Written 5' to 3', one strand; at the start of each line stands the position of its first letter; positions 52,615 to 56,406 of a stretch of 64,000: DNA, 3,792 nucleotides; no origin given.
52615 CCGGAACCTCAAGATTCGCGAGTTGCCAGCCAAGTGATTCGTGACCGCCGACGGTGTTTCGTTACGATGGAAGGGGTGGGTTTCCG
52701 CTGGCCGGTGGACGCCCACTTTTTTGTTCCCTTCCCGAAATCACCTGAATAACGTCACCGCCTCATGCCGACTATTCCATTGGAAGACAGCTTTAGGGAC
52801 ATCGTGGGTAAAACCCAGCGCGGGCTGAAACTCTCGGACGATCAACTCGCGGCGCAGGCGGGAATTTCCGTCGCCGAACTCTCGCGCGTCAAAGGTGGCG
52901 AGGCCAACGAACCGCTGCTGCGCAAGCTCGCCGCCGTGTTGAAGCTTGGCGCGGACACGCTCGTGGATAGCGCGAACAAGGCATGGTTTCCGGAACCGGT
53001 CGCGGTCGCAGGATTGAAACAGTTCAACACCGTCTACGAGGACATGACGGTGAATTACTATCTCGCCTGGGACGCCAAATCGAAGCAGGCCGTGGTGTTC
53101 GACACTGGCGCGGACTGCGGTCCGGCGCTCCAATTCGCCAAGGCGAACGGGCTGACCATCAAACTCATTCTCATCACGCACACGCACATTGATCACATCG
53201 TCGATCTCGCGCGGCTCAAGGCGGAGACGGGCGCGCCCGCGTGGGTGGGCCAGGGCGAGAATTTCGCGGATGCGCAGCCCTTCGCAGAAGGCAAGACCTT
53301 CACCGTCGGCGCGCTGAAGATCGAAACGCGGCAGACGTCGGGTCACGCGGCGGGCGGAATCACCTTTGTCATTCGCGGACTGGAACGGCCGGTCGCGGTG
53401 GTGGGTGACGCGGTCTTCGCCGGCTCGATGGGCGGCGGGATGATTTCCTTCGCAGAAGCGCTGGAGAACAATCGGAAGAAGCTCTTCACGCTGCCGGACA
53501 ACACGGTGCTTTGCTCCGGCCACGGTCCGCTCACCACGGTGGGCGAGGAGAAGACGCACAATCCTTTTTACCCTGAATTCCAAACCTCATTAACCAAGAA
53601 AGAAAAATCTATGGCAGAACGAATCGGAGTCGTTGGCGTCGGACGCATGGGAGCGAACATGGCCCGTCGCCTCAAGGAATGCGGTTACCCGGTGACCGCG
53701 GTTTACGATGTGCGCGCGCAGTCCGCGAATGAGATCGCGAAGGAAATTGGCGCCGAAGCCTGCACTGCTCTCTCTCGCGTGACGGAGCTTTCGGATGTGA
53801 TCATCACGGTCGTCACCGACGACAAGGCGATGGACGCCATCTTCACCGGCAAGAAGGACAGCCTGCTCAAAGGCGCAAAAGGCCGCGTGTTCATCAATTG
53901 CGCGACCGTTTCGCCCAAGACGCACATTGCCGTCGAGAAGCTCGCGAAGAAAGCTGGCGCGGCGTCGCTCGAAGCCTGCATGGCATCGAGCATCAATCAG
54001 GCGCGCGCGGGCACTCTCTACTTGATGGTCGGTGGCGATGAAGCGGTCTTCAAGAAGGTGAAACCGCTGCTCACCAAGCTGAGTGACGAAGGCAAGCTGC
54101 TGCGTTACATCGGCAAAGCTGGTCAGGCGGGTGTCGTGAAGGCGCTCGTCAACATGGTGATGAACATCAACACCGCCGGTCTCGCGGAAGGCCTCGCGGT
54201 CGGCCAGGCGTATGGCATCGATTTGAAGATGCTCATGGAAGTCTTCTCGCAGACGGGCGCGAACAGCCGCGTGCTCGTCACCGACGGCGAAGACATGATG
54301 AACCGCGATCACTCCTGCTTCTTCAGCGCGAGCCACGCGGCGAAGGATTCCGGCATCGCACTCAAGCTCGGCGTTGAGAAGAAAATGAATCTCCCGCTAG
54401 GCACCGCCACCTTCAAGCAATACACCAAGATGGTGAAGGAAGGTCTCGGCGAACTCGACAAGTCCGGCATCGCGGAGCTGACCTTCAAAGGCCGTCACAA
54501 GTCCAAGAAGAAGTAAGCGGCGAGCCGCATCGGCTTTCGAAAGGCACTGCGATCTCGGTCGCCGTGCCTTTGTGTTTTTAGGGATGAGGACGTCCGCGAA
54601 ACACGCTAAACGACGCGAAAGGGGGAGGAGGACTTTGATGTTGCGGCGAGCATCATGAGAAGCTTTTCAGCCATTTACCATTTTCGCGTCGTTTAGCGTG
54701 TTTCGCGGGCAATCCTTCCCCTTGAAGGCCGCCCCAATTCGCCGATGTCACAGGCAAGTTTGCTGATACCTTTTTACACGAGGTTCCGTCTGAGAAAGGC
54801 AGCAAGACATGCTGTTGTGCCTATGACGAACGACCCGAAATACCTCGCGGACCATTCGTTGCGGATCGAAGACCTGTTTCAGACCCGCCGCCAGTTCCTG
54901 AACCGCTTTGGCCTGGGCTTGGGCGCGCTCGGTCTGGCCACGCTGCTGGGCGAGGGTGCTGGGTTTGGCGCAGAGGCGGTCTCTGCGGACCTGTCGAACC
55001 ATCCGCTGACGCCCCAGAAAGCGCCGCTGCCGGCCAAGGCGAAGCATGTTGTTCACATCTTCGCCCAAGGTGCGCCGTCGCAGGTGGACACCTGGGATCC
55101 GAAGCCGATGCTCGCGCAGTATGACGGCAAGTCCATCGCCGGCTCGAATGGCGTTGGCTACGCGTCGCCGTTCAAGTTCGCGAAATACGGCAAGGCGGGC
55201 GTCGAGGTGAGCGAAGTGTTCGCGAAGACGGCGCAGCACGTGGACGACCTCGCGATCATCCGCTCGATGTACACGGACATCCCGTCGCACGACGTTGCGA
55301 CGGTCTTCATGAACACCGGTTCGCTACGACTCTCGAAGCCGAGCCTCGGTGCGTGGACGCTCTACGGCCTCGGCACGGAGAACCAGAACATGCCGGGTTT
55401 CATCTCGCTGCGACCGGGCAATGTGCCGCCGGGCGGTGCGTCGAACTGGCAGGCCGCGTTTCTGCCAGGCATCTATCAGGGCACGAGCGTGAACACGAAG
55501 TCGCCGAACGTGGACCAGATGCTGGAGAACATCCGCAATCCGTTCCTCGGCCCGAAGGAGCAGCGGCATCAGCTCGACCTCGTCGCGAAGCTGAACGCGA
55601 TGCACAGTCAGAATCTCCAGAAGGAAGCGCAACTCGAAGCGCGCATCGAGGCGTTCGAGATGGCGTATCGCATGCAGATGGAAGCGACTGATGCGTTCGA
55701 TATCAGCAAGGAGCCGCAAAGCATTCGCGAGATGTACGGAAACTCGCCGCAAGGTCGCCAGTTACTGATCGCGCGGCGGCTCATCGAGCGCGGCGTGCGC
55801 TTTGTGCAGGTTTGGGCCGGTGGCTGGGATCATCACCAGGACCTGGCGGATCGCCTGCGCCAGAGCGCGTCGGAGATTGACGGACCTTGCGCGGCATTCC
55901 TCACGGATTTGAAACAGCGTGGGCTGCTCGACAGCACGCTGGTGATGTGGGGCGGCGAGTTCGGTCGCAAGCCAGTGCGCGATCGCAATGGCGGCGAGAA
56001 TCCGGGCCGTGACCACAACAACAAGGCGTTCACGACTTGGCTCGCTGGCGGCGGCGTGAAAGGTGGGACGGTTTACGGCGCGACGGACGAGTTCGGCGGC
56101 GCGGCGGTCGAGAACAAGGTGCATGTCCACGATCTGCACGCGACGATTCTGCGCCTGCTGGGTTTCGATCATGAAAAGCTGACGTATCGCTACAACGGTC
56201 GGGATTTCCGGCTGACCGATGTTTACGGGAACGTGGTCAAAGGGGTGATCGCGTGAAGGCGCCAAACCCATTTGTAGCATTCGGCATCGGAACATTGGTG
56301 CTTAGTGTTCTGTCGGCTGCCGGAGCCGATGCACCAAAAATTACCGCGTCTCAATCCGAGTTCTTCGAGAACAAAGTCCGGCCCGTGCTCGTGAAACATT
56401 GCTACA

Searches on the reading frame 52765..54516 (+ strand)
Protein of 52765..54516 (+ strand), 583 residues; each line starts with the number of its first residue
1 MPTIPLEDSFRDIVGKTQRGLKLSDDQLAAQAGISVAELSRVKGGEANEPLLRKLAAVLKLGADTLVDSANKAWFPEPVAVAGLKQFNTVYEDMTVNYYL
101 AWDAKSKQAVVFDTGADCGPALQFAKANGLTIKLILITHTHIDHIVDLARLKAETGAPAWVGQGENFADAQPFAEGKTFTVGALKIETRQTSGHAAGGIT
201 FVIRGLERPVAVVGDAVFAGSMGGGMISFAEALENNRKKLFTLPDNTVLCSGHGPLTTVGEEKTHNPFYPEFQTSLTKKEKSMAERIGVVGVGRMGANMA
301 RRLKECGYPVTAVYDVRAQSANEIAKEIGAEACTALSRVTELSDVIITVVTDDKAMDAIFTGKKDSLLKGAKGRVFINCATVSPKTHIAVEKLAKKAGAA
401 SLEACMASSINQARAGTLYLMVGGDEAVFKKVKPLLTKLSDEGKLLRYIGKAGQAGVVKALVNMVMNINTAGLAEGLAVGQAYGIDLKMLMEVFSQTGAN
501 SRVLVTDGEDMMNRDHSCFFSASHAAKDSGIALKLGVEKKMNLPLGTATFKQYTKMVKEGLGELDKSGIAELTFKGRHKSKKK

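Call 16: search_protein_families(library=pfam, proteins=[window:52765-54516:+], max_evalue=0.001)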
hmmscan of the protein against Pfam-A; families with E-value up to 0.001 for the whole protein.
window:52765-54516:+ (583 aa): 8 families
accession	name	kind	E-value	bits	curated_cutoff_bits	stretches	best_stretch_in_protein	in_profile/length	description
PF03446.21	NAD_binding_2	-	3.7e-31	108.7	21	1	286-444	1-155/161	NAD binding domain of 6-phosphogluconate dehydrogenase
PF14833.11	NAD_binding_11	-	5.7e-19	69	30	1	453-572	1-121/122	NAD-binding of NADP-dependent 3-hydroxyisobutyrate dehydrogenase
PF00753.33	Lactamase_B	-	3.4e-17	63.5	22.7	1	95-253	5-196/196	Metallo-beta-lactamase superfamily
PF02826.25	2-Hacid_dh_C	-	2.4e-09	37.2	25.1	1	281-380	33-127/178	D-isomer specific 2-hydroxyacid dehydrogenase, NAD binding domain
PF03807.23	F420_oxidored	-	1.6e-07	32.3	21.6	1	286-355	1-72/94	NADP oxidoreductase coenzyme F420-dependent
PF01408.29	GFO_IDH_MocA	-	1.7e-05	25.9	24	1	286-350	2-70/120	Oxidoreductase family, NAD-binding Rossmann fold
PF12706.13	Lactamase_B_2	-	4.3e-05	23.6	27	1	110-161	3-62/200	Beta-lactamase superfamily domain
PF07991.19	KARI_N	-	0.00029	20.9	20.6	1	285-370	5-87/165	Acetohydroxy acid isomeroreductase, NADPH-binding domain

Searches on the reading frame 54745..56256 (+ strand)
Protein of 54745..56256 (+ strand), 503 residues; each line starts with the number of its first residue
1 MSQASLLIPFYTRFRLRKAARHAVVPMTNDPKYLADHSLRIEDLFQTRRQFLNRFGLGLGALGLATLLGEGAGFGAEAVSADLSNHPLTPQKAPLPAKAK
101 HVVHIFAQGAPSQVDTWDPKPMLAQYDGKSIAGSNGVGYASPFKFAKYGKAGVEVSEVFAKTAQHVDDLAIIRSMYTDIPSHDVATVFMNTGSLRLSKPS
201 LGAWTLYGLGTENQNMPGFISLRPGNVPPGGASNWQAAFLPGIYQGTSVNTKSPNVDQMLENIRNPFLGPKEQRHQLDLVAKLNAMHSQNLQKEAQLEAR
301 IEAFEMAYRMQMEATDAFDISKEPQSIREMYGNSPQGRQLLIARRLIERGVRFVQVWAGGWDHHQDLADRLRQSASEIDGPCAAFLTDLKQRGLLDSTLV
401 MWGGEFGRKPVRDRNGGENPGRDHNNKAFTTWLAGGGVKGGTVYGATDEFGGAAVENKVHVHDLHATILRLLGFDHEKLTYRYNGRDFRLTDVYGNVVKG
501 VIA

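Call 16: search_protein_families(library=pfam, proteins=[window:54745-56256:+], max_evalue=0.001)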
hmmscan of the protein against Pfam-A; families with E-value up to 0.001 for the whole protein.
window:54745-56256:+ (503 aa): 1 family
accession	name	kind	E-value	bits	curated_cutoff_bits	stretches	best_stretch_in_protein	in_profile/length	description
PF07394.17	DUF1501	-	2.7e-144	481.6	27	1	99-502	1-390/390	Protein of unknown function (DUF1501)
